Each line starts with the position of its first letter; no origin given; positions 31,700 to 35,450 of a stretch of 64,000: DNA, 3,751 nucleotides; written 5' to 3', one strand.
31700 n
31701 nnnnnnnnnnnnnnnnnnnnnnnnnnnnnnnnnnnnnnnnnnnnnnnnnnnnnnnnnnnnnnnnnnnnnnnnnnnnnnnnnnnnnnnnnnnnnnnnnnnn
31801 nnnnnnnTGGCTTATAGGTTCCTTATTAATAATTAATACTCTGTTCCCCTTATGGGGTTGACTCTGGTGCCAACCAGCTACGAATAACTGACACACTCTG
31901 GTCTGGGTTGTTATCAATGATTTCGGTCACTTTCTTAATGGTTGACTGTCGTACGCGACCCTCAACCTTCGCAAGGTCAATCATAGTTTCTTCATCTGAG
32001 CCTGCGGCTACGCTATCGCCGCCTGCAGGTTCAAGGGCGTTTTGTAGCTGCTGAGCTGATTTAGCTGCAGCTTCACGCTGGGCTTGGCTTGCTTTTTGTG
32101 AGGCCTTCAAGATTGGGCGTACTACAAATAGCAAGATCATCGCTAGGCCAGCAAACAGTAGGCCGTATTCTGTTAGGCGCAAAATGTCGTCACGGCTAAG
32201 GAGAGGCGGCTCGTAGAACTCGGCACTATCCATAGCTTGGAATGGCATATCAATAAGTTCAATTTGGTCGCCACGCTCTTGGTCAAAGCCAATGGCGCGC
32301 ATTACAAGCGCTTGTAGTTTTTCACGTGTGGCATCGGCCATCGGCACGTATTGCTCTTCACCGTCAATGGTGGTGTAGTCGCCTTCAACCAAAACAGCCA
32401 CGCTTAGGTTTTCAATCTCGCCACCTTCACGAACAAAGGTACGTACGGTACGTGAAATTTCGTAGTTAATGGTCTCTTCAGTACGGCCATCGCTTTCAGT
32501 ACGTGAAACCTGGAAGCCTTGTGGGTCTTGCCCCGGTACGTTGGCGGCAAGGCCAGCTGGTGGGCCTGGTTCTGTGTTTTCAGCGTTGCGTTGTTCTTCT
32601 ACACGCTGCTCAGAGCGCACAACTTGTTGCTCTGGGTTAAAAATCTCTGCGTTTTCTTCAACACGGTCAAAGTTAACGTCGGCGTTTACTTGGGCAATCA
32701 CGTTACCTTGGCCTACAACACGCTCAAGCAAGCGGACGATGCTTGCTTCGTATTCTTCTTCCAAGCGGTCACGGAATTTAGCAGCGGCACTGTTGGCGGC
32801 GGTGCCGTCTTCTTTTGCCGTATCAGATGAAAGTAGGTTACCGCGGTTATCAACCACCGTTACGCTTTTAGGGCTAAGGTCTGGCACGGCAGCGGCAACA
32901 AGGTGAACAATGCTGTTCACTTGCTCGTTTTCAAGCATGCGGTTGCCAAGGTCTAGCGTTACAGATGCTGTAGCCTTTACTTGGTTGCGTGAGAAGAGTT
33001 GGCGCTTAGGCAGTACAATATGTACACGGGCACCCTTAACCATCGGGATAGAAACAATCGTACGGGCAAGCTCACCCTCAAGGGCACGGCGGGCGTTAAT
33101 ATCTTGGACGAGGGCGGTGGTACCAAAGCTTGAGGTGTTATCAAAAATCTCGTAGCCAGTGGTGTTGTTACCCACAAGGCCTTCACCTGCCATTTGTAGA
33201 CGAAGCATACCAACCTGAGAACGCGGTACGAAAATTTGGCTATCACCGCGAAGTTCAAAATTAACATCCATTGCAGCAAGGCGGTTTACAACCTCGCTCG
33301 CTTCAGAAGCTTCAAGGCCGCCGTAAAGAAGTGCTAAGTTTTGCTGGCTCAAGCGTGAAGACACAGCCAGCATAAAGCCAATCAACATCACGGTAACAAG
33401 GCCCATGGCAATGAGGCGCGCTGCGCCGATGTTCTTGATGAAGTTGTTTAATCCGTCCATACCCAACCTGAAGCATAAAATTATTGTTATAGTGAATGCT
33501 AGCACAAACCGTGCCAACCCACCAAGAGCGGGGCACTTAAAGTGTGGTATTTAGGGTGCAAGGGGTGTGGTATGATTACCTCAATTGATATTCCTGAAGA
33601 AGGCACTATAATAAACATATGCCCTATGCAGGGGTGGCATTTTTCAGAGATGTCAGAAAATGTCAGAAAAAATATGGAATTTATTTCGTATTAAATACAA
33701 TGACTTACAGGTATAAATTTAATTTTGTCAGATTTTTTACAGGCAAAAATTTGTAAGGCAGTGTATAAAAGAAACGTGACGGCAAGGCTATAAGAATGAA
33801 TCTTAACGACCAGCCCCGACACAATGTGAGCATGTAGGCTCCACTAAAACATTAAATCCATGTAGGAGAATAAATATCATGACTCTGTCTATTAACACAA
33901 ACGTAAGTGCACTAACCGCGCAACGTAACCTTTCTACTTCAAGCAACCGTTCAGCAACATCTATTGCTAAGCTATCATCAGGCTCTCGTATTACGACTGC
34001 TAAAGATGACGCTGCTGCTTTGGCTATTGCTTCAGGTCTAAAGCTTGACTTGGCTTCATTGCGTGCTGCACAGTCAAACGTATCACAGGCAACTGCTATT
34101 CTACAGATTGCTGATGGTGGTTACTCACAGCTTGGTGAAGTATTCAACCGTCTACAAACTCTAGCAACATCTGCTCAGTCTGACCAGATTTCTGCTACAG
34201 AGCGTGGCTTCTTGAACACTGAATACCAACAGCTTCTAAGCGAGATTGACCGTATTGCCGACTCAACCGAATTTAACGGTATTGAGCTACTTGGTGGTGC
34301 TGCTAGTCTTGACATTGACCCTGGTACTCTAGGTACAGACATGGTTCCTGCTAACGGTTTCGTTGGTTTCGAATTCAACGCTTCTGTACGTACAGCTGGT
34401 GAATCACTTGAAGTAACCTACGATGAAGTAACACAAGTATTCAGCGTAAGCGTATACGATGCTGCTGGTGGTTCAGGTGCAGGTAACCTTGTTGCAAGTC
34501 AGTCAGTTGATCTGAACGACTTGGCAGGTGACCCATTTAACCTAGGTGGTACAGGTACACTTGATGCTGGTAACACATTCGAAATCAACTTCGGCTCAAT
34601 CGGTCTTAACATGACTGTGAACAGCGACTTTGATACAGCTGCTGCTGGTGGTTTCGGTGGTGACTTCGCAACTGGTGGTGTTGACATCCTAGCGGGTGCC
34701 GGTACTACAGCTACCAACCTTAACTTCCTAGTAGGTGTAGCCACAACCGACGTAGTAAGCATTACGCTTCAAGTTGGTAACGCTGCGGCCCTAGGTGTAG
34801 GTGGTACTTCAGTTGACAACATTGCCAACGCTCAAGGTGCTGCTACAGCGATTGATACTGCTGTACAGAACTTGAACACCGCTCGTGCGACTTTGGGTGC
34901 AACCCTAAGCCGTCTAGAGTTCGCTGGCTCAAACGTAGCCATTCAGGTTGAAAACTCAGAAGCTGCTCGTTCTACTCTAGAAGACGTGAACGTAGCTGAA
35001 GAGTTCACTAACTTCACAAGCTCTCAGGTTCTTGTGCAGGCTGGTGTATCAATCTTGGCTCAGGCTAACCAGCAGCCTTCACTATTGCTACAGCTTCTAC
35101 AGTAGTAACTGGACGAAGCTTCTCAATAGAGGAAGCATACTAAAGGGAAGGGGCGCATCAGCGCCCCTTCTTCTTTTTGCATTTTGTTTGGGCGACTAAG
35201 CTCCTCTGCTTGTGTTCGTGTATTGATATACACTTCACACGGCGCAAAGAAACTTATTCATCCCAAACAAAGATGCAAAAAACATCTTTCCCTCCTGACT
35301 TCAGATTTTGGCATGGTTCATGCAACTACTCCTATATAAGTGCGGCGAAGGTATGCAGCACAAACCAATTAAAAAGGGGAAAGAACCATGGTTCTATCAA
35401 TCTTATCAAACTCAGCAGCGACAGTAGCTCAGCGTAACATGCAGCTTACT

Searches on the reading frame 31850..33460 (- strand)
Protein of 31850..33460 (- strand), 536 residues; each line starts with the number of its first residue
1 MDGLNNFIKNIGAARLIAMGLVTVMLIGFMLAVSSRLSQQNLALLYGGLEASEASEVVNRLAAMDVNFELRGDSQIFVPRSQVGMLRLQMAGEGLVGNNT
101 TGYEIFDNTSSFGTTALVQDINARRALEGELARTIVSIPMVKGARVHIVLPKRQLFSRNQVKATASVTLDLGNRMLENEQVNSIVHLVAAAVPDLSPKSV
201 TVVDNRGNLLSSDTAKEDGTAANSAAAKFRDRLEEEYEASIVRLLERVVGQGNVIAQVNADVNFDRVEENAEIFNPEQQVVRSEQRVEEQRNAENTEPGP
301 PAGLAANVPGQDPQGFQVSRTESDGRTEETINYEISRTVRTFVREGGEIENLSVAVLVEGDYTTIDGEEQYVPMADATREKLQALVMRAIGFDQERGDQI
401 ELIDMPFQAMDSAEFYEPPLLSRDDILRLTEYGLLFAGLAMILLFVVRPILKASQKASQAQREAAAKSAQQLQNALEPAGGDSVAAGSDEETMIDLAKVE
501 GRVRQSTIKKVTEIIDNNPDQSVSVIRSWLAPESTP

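Call 56: find_homologous_proteins(query=window:31850-33460:-, max_evalue=1e-80)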
Query window:31850-33460:- (536 aa): 3454 proteins with E <= 1e-80 among 8000 candidates; the best 120 are listed.
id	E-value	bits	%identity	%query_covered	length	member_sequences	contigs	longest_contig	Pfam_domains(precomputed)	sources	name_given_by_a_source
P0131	0.0e+0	1136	100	100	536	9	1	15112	PF08345.18,PF01514.24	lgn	-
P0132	4.2e-298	1007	88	100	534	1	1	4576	PF08345.18,PF01514.24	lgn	-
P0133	1.4e-288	975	85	100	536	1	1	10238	PF08345.18,PF01514.24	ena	-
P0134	7.9e-285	963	84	100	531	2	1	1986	PF08345.18,PF01514.24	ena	-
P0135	1.9e-268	909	79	100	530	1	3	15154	PF08345.18,PF01514.24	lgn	-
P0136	1.4e-221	755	68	96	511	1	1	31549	PF08345.18,PF01514.24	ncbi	-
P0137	6.0e-214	729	65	100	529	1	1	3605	PF08345.18,PF01514.24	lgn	-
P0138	1.6e-208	712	63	100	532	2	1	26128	PF08345.18,PF01514.24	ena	-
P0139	4.5e-201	687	60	100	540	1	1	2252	PF08345.18,PF01514.24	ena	-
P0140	5.9e-201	687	62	100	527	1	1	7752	PF08345.18,PF01514.24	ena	-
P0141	6.3e-197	673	60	100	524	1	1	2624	PF08345.18,PF01514.24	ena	-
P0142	2.6e-190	651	57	100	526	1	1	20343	PF08345.18,PF01514.24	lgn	-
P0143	1.3e-179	616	54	100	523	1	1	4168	PF08345.18,PF01514.24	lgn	-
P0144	6.7e-179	614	54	100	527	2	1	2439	PF08345.18,PF01514.24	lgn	-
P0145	2.5e-171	589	54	100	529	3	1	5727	PF08345.18,PF01514.24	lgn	-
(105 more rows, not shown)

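Call 57: find_encoding_contigs(protein=P0133, flank=10000, max_places=3)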
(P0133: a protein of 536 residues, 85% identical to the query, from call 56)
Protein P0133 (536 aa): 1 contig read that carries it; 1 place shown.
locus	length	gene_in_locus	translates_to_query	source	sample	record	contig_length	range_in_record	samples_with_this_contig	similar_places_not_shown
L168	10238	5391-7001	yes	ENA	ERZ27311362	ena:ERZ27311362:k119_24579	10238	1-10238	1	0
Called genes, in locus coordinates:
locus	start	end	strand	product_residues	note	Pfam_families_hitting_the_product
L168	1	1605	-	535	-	?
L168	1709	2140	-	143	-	-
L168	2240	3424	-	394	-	PF00669:Flagellin_N, PF00700:Flagellin_C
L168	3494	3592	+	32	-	-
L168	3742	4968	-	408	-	PF00669:Flagellin_N, PF00700:Flagellin_C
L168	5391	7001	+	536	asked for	PF01514:YscJ_FliF, PF08345:YscJ_FliF_C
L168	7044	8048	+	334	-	PF03448:MgtE_N (faint), PF14842:FliG_N, PF14841:FliG_M, PF01706:FliG_C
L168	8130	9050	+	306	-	-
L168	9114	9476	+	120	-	PF01052:FliMN_C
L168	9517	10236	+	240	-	?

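Call 58: find_encoding_contigs(protein=P0135, flank=10000, max_places=3)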
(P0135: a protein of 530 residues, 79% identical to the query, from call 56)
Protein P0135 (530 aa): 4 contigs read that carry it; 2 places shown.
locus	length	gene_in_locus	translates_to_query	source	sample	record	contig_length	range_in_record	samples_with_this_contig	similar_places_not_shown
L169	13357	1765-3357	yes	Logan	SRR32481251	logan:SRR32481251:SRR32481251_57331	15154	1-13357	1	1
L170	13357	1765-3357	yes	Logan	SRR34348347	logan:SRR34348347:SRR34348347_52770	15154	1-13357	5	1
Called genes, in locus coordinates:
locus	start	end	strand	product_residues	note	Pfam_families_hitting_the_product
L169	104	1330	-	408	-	PF00669:Flagellin_N, PF00700:Flagellin_C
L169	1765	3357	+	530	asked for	PF01514:YscJ_FliF, PF08345:YscJ_FliF_C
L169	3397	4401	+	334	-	PF03448:MgtE_N (faint), PF14842:FliG_N, PF14841:FliG_M, PF01706:FliG_C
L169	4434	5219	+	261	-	-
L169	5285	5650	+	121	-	PF01052:FliMN_C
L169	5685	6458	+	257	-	PF01618:MotA_ExbB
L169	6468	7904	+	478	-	PF00158:Sigma54_activat, PF14532:Sigma54_activ_2, PF07728:AAA_5 (weak), PF25601:AAA_lid_14, PF02954:HTH_8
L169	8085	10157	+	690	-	PF00771:FHIPEP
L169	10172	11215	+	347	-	PF01695:IstB_IS21 (weak), PF13604:AAA_30 (weak), PF00448:SRP54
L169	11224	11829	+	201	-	PF03352:Adenine_glyco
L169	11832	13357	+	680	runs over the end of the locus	-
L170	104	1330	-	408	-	PF00669:Flagellin_N, PF00700:Flagellin_C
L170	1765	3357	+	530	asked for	PF01514:YscJ_FliF, PF08345:YscJ_FliF_C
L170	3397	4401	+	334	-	PF03448:MgtE_N (faint), PF14842:FliG_N, PF14841:FliG_M, PF01706:FliG_C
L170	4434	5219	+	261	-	-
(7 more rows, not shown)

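Call 59: find_encoding_contigs(protein=P0132, flank=10000, max_places=3)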
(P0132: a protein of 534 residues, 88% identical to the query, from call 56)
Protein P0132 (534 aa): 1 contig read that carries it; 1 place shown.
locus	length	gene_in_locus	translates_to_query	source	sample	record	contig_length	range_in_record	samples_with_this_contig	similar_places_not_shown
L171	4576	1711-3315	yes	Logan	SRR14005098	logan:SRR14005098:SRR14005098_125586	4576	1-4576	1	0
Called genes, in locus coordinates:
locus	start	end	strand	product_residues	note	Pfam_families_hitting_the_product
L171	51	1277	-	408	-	PF00669:Flagellin_N, PF00700:Flagellin_C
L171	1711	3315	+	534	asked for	PF01514:YscJ_FliF, PF08345:YscJ_FliF_C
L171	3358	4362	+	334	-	PF03448:MgtE_N (faint), PF14842:FliG_N, PF14841:FliG_M, PF01706:FliG_C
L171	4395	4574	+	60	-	?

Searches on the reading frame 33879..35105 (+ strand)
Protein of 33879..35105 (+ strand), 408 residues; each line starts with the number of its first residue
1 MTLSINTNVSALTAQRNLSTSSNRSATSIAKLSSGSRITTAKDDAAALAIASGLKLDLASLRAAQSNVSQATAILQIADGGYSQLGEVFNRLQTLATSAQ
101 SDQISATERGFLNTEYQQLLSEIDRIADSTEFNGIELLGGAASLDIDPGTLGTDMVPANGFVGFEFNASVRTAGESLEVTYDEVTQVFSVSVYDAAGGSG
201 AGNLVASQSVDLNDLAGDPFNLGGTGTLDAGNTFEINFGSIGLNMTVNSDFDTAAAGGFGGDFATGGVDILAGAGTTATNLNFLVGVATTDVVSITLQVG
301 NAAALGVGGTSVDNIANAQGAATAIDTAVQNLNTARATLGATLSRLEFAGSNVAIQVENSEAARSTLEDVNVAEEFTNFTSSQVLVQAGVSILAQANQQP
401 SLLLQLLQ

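Call 21: find_encoding_contigs(protein=window:33879-35105:+, flank=10000, max_places=8)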
Protein window:33879-35105:+ (408 aa): 21 contigs read that carry it; 7 places shown.
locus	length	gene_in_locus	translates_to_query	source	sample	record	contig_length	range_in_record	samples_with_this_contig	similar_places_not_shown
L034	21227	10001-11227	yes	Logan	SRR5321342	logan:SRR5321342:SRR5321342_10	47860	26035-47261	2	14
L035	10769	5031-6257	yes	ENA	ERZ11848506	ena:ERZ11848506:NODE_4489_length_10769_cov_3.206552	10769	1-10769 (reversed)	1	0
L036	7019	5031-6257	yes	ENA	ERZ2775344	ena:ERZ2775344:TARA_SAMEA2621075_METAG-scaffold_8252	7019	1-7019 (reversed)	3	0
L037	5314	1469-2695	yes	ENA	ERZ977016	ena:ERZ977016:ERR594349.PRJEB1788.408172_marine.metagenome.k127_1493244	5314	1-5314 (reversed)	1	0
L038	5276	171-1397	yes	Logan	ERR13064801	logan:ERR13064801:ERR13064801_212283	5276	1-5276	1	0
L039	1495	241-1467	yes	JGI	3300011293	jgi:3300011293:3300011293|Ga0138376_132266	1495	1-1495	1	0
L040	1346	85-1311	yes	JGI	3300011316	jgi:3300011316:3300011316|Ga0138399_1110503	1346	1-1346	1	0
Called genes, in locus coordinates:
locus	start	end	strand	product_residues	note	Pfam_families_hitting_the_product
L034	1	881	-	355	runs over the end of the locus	PF00448:SRP54, PF13604:AAA_30 (weak)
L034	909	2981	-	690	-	PF00771:FHIPEP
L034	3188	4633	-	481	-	PF00072:Response_reg (weak), PF00158:Sigma54_activat, PF14532:Sigma54_activ_2, PF07728:AAA_5 (weak), PF25601:AAA_lid_14, PF02954:HTH_8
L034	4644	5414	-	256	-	PF01618:MotA_ExbB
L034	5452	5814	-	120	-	PF01052:FliMN_C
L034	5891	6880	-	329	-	-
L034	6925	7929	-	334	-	PF03448:MgtE_N (faint), PF14842:FliG_N, PF14841:FliG_M, PF01706:FliG_C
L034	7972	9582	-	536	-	PF01514:YscJ_FliF, PF08345:YscJ_FliF_C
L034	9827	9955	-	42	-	-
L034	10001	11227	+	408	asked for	PF00669:Flagellin_N, PF00700:Flagellin_C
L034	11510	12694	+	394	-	PF00669:Flagellin_N, PF00700:Flagellin_C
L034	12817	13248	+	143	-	-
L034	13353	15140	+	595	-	PF02465:FliD_N, PF07196:Flagellin_IN (weak), PF07195:FliD_C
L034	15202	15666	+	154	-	PF02561:FliS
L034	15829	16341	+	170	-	PF03748:FliL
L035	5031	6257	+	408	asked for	PF00669:Flagellin_N, PF00700:Flagellin_C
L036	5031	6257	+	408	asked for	PF00669:Flagellin_N, PF00700:Flagellin_C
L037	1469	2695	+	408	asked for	PF00669:Flagellin_N, PF00700:Flagellin_C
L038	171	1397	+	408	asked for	PF00669:Flagellin_N, PF00700:Flagellin_C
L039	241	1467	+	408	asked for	PF00669:Flagellin_N, PF00700:Flagellin_C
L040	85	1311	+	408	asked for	PF00669:Flagellin_N, PF00700:Flagellin_C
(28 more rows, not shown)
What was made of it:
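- The window encodes a sigma-54 activator (call 21).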

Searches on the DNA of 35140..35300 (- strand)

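Call 89: search_dna_similar(query=window:35174-35281:-, collection=plasmids, mode=distant, max_evalue=1, max_rows=10)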
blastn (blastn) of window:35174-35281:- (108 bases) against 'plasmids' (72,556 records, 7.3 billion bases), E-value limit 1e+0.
No match.

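Call 92: search_rna_families(source=window, start=35140, end=35300, threshold=evalue, max_evalue=10, show_alignments=2)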
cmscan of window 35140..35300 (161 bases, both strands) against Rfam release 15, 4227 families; matches with E-value up to 10: 35.
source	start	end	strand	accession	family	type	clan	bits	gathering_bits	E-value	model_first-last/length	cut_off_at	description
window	35172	35282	+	RF03654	MIR4239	Gene; miRNA;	-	32.9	100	1.6e-05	1-120/120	no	MIR4239 microRNA precursor family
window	35143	35278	-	RF00512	Leu_leader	Cis-reg; leader;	-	28.1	50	0.00028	1-148/148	no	Leucine operon leader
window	35181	35273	-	RF04239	mir-4679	Gene; miRNA;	-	22.9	88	0.021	1-75/75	no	mir-4679 microRNA precursor family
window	35143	35297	-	RF01859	Phe_leader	Cis-reg; leader;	-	19.1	55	0.38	1-125/125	no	Phenylalanine leader peptide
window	35178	35277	-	RF03955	MIR2934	Gene; miRNA;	-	19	100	0.25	1-113/113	no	MIR2934 microRNA precursor family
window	35175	35280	-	RF04120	MIR5998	Gene; miRNA;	-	18.7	180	0.042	33-141/173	no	MIR5998 microRNA precursor family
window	35182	35272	-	RF04046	mir-2154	Gene; miRNA;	-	18.3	70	0.57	1-97/97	no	mir-2154 microRNA precursor family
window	35181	35273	+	RF04239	mir-4679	Gene; miRNA;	-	18.2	88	0.35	1-75/75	no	mir-4679 microRNA precursor family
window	35140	35183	+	RF00558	L20_leader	Cis-reg; leader;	-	17.8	58.7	0.21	84-127/127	5'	Ribosomal protein L20 leader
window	35140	35252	+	RF03155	TD-1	Cis-reg;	CL00124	17.4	64.5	0.74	7-120/120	5'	TD-1 RNA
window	35183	35271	-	RF04161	mir-3688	Gene; miRNA;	-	17.3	84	0.39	1-88/88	no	mir-3688 microRNA precursor family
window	35171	35284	-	RF03702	MIR851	Gene; miRNA;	-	16.8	90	0.64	1-108/108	no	MIR851 microRNA precursor family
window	35140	35190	+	RF00908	MIR529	Gene; miRNA;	-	16.7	75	0.16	10-131/131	5'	MIR529 microRNA precursor family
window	35179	35276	-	RF03658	mir-2300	Gene; miRNA;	-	16.5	90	0.59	1-74/74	no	mir-2300 microRNA precursor family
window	35175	35280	+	RF04120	MIR5998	Gene; miRNA;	-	15.9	180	0.22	33-141/173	no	MIR5998 microRNA precursor family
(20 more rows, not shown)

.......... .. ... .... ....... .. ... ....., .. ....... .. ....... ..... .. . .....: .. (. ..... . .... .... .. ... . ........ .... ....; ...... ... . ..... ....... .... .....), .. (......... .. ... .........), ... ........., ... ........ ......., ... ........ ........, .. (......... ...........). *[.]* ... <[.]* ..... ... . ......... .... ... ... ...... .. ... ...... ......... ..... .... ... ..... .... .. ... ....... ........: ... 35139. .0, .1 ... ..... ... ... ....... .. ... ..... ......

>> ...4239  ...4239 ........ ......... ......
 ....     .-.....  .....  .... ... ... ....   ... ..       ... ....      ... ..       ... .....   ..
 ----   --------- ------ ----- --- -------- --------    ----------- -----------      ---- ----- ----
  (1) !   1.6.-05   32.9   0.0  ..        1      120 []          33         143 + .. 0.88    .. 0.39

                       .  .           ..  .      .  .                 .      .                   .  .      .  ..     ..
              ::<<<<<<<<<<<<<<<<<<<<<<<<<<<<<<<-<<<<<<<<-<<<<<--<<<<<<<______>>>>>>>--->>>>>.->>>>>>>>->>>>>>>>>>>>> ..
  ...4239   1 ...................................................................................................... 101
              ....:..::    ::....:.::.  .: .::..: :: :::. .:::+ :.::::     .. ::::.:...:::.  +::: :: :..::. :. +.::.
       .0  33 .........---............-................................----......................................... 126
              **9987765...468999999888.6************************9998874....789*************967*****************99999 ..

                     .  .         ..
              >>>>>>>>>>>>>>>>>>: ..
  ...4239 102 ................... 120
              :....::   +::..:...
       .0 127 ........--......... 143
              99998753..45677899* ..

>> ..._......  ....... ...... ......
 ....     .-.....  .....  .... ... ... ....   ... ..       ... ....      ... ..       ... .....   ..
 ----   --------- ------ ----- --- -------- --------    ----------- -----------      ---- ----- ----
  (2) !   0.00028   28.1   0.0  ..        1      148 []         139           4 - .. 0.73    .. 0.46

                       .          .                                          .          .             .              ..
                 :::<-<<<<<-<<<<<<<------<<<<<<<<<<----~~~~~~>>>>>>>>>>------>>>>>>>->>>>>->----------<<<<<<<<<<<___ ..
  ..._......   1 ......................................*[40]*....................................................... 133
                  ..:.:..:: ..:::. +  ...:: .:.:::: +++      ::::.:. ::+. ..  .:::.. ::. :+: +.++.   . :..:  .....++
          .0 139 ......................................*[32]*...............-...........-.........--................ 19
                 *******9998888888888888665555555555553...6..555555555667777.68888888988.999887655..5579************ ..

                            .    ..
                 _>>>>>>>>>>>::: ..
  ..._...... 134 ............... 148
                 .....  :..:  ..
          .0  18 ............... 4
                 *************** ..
